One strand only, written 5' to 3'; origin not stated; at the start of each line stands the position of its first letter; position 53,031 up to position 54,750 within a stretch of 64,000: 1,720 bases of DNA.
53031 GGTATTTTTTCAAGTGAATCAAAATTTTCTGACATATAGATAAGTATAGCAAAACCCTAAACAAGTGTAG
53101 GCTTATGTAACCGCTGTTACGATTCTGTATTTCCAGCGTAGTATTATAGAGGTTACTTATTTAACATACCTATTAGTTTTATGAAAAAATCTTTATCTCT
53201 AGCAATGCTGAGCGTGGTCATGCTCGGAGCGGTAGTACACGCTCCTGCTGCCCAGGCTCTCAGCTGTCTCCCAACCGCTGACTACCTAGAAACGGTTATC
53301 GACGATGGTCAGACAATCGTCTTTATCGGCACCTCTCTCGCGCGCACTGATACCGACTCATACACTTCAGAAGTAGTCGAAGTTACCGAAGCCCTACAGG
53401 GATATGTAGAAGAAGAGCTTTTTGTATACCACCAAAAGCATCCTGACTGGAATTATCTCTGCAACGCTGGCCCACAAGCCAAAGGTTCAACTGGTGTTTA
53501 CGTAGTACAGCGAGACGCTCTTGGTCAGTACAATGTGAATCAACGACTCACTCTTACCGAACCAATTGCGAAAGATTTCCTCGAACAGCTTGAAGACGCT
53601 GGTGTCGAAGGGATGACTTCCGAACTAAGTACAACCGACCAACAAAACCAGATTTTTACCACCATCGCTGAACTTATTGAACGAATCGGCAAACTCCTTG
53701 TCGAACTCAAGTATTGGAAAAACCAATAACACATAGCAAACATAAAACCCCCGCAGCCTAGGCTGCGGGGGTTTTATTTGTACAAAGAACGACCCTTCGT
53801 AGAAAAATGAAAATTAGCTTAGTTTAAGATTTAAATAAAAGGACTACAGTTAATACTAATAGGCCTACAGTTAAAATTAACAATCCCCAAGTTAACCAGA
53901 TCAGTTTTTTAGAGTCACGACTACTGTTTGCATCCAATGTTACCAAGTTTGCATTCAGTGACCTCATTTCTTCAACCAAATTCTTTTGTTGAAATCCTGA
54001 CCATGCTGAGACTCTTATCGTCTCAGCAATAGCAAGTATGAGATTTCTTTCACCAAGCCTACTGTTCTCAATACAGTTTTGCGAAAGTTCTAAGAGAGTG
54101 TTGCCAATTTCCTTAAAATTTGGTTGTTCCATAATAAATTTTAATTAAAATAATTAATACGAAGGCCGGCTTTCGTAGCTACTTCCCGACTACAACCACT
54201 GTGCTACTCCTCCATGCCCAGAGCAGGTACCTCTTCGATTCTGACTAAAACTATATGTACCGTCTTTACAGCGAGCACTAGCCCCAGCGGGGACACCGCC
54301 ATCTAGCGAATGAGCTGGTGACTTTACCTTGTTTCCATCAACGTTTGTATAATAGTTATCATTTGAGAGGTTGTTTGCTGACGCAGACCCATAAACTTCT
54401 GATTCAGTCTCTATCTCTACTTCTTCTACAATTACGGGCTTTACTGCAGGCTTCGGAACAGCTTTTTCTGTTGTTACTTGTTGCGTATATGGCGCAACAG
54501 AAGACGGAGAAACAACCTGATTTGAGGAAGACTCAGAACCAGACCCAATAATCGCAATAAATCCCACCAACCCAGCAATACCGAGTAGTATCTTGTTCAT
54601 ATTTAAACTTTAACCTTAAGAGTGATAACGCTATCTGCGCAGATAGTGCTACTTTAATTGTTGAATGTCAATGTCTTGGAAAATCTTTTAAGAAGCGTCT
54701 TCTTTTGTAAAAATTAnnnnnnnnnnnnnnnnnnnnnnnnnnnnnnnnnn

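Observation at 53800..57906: Low-GC islet next to tRNA-Gln carrying an AIPR-like + membrane coiled-coil two-gene operon (candidate abortive-infection/defence system)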

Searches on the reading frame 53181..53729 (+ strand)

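Call 4: search_protein_families(library=pfam, proteins=[window:53181-53729:+], max_evalue=0.1)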
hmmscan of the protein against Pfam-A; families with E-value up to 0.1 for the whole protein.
window:53181-53729:+ (182 aa): 0 families

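Call 32: search_protein_families(library=ncbifam, proteins=[window:53181-53729:+], max_evalue=0.01)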
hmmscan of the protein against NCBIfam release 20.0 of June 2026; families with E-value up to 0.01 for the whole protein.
window:53181-53729:+ (182 aa): 1 family
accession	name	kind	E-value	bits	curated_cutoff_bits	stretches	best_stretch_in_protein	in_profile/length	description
TIGR00741.1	yfiA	equivalog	0.0048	17.4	40.9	0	60-80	4-24/102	ribosome hibernation-promoting factor, HPF/YfiA family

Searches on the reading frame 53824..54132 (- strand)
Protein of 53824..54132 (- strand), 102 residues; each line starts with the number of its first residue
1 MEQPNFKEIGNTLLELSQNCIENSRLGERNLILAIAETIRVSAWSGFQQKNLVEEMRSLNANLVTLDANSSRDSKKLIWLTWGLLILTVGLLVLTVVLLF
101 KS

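Call 4: search_protein_families(library=pfam, proteins=[window:53824-54132:-], max_evalue=0.1)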
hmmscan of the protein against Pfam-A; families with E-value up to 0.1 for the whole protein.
window:53824-54132:- (102 aa): 1 family
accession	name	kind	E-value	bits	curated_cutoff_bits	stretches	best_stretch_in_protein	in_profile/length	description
PF04678.18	MCU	-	0.092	13.3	30.8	1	48-93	63-108/177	Mitochondrial calcium uniporter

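Call 5: search_protein_families(library=padloc, proteins=[window:53824-54132:-], max_evalue=0.1)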
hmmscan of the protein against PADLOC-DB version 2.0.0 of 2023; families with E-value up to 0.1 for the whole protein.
window:53824-54132:- (102 aa): 0 families

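Call 32: search_protein_families(library=ncbifam, proteins=[window:53824-54132:-], max_evalue=0.01)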
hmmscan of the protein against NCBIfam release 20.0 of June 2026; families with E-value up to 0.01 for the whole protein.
window:53824-54132:- (102 aa): 0 families

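Call 89: search_protein_families(library=phrogs, proteins=[window:53824-54132:-], max_evalue=0.01)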
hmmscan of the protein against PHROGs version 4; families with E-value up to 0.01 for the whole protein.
window:53824-54132:- (102 aa): 0 families

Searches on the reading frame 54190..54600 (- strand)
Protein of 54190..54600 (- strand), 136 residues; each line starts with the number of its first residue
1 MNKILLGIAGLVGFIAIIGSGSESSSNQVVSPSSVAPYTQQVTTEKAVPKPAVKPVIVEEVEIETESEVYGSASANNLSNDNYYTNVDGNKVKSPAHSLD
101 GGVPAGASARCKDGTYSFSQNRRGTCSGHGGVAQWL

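Call 4: search_protein_families(library=pfam, proteins=[window:54190-54600:-], max_evalue=0.1)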
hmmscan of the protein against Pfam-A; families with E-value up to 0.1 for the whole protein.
window:54190-54600:- (136 aa): 1 family
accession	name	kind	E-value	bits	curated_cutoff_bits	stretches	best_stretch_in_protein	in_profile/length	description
PF12587.13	DUF3761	-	3.2e-26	92.1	29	1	70-135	18-81/82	Protein of unknown function (DUF3761)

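Call 5: search_protein_families(library=padloc, proteins=[window:54190-54600:-], max_evalue=0.1)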
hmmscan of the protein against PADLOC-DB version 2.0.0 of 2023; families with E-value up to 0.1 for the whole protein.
window:54190-54600:- (136 aa): 0 families

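Call 32: search_protein_families(library=ncbifam, proteins=[window:54190-54600:-], max_evalue=0.01)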
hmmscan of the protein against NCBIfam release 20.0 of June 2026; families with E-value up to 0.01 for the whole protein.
window:54190-54600:- (136 aa): 0 families

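Call 89: search_protein_families(library=phrogs, proteins=[window:54190-54600:-], max_evalue=0.01)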
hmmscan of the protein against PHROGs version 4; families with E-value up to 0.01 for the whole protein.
window:54190-54600:- (136 aa): 0 families
